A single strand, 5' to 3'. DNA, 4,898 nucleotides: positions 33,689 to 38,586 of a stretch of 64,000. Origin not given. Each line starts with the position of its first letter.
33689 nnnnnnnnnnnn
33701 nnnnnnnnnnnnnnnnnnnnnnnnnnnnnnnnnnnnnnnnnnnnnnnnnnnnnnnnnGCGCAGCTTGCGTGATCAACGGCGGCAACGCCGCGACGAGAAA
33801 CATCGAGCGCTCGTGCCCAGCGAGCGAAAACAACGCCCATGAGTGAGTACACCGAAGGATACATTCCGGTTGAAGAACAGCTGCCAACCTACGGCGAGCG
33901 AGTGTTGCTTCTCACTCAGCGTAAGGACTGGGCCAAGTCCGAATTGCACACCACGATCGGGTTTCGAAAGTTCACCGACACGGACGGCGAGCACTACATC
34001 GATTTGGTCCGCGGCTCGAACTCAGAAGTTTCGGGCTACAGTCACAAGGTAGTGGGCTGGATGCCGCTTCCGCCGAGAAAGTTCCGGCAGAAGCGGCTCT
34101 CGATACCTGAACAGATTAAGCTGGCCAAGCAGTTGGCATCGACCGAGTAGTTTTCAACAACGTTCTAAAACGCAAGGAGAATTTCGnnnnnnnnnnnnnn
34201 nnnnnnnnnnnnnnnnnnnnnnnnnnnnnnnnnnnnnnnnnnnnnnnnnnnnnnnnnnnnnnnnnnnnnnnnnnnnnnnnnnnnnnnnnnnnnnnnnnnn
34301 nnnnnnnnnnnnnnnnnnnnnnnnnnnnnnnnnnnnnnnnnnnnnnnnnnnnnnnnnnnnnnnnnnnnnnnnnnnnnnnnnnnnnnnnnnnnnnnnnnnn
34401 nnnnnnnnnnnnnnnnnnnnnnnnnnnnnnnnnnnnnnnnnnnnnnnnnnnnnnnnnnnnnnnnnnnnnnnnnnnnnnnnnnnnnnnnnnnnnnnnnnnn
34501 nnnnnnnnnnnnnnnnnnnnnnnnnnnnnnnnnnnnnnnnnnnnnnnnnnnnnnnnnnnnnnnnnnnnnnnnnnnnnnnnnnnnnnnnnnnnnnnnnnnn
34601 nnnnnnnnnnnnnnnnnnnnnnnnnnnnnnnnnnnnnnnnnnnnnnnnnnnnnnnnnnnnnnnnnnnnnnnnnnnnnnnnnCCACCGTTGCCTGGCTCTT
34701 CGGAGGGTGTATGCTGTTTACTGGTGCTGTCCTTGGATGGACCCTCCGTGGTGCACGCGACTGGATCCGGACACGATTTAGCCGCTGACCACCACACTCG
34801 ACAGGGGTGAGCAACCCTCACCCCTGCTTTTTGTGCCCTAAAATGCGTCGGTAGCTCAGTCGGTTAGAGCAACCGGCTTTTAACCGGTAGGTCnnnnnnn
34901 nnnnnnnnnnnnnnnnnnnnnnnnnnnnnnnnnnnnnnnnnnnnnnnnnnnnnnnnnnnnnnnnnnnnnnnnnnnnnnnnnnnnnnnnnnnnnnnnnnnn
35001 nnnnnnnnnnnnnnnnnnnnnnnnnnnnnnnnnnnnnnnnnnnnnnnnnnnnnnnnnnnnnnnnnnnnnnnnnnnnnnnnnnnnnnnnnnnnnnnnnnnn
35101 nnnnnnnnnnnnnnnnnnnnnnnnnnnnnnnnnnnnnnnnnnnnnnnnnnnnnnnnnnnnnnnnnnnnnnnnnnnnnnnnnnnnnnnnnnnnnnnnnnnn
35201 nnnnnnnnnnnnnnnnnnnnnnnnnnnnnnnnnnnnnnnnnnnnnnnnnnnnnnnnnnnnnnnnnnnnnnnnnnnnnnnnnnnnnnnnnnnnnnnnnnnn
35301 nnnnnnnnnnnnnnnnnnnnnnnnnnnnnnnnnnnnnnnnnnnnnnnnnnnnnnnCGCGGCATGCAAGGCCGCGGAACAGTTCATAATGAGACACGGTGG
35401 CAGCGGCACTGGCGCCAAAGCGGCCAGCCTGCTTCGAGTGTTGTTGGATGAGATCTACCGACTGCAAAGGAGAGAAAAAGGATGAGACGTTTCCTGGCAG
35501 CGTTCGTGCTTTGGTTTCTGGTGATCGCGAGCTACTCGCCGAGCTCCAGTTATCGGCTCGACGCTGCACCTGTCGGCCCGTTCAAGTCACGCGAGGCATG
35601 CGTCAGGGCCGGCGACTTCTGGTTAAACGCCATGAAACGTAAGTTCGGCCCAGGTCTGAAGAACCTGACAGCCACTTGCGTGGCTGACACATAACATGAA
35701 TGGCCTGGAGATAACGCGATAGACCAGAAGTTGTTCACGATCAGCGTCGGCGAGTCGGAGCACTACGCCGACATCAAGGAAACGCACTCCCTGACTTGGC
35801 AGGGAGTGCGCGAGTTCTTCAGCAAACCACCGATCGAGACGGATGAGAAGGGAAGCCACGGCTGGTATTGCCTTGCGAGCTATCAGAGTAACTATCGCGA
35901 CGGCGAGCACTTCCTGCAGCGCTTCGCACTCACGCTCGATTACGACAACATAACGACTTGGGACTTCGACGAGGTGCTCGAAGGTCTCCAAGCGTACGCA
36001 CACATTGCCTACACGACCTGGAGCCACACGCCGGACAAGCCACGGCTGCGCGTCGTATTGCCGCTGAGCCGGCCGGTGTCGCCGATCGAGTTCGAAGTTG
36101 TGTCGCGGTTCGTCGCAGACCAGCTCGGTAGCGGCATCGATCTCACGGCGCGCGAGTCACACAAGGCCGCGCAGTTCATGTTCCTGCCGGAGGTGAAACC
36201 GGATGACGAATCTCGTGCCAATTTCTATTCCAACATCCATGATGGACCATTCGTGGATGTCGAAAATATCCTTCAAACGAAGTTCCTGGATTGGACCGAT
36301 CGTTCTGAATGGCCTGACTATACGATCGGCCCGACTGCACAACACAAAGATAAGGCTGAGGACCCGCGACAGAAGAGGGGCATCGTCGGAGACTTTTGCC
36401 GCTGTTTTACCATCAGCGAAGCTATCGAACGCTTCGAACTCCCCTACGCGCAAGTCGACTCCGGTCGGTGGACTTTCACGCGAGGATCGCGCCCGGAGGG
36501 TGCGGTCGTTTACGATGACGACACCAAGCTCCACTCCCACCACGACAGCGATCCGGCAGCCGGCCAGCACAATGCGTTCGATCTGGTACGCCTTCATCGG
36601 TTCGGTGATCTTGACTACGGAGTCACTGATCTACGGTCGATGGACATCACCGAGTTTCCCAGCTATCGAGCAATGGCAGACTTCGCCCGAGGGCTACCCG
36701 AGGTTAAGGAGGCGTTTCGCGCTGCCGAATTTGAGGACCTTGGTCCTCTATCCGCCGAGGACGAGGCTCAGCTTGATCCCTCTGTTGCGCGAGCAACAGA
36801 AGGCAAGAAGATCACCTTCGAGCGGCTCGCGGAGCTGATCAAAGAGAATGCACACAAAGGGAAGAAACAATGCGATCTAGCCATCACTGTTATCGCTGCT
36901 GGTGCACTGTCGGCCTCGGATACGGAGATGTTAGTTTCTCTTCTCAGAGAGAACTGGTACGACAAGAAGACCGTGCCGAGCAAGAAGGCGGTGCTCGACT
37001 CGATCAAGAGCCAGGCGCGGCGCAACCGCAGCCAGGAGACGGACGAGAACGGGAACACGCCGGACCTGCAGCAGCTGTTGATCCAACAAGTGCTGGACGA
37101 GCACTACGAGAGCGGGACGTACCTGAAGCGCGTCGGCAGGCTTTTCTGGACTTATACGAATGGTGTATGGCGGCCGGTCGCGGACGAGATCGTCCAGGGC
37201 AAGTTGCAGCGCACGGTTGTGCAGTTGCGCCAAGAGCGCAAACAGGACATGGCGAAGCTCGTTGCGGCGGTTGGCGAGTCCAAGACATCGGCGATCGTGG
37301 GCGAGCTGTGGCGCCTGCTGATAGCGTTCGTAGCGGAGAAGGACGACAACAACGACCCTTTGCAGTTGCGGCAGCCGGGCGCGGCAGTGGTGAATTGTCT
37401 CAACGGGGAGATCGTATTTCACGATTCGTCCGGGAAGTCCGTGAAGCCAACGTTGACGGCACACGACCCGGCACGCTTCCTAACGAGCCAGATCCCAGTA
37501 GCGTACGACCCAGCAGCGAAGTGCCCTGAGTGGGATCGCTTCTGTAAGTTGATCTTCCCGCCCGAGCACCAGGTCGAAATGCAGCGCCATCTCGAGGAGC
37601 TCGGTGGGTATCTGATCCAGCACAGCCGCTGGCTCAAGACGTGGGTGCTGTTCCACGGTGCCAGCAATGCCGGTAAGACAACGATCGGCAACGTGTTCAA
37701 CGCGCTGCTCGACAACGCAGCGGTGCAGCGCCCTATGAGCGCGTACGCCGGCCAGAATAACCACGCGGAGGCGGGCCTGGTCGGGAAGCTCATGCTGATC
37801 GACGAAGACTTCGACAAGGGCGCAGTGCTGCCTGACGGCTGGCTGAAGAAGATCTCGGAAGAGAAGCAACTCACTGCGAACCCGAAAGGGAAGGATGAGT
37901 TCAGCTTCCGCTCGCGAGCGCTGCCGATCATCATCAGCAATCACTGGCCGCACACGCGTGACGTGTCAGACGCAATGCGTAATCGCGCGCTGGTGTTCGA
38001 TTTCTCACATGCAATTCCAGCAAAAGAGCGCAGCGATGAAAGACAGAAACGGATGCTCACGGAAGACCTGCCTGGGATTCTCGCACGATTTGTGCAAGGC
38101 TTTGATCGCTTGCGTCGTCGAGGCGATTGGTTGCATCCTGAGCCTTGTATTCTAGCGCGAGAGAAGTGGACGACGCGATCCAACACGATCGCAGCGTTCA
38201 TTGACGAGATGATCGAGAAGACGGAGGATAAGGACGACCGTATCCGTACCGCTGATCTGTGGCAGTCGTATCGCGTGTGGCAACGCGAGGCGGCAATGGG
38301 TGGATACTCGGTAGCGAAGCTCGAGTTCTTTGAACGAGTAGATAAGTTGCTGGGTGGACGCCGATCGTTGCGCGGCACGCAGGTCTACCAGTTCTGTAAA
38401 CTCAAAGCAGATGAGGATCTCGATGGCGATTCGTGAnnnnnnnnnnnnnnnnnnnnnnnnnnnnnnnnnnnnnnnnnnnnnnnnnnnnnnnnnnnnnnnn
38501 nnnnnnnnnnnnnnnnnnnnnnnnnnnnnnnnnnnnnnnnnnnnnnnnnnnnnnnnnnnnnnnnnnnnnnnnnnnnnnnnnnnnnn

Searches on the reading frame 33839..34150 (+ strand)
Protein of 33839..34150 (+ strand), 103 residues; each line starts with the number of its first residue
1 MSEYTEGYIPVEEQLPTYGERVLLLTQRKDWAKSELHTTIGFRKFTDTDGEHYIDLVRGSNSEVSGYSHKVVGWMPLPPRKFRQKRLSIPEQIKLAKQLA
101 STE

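Call 80: search_protein_families(library=pfam, proteins=[window:33839-34150:+], max_evalue=0.01)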
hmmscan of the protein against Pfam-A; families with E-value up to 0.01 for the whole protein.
window:33839-34150:+ (103 aa): 1 family
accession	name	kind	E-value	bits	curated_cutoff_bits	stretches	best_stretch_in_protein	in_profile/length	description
PF04448.17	DUF551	-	2.5e-05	25.5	22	1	8-78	2-64/68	Protein of unknown function (DUF551)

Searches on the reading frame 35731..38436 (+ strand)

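Call 12: search_protein_families(library=phrogs, proteins=[window:35731-38436:+])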
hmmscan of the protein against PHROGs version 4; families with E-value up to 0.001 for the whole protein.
window:35731-38436:+ (901 aa): 16 families
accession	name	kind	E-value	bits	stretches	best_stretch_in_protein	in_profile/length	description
phrog_256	-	DNA, RNA and nucleotide metabolism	2.4e-70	239.1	1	24-338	41-350/798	DNA helicase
phrog_9765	-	DNA, RNA and nucleotide metabolism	1.8e-63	215.8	1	40-356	73-383/939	DNA primase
phrog_6088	-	DNA, RNA and nucleotide metabolism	8.2e-53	180.9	1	442-878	331-749/772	DNA primase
phrog_1156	-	DNA, RNA and nucleotide metabolism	1.7e-52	180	1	403-887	323-821/855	DNA primase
phrog_1829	-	DNA, RNA and nucleotide metabolism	2.5e-41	142.6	1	452-896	331-760/772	DNA primase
phrog_864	-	DNA, RNA and nucleotide metabolism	5e-38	132.2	1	552-873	289-599/1064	DNA primase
phrog_2478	-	DNA, RNA and nucleotide metabolism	2e-32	113.2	1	575-898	523-847/854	DNA polymerase/primase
phrog_16213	-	DNA, RNA and nucleotide metabolism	4e-19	69.4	1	551-896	313-659/732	DNA primase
phrog_7601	-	unknown function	1.2e-15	58.7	1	637-895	21-275/289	-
phrog_16950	-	DNA, RNA and nucleotide metabolism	1.9e-13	50.2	1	552-874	480-810/843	DNA primase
phrog_1883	-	DNA, RNA and nucleotide metabolism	2.1e-11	43.9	1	576-873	434-729/756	DNA helicase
phrog_3228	-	DNA, RNA and nucleotide metabolism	1.1e-07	31.7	1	46-156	65-182/766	replicative helicase-primase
phrog_4210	-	DNA, RNA and nucleotide metabolism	1.4e-06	27.4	1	596-871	139-404/1304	DNA polymerase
phrog_34715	-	unknown function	2.8e-06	27.4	1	88-134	93-139/426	-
phrog_2135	-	DNA, RNA and nucleotide metabolism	0.00022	20.7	1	46-116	499-568/713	DNA primase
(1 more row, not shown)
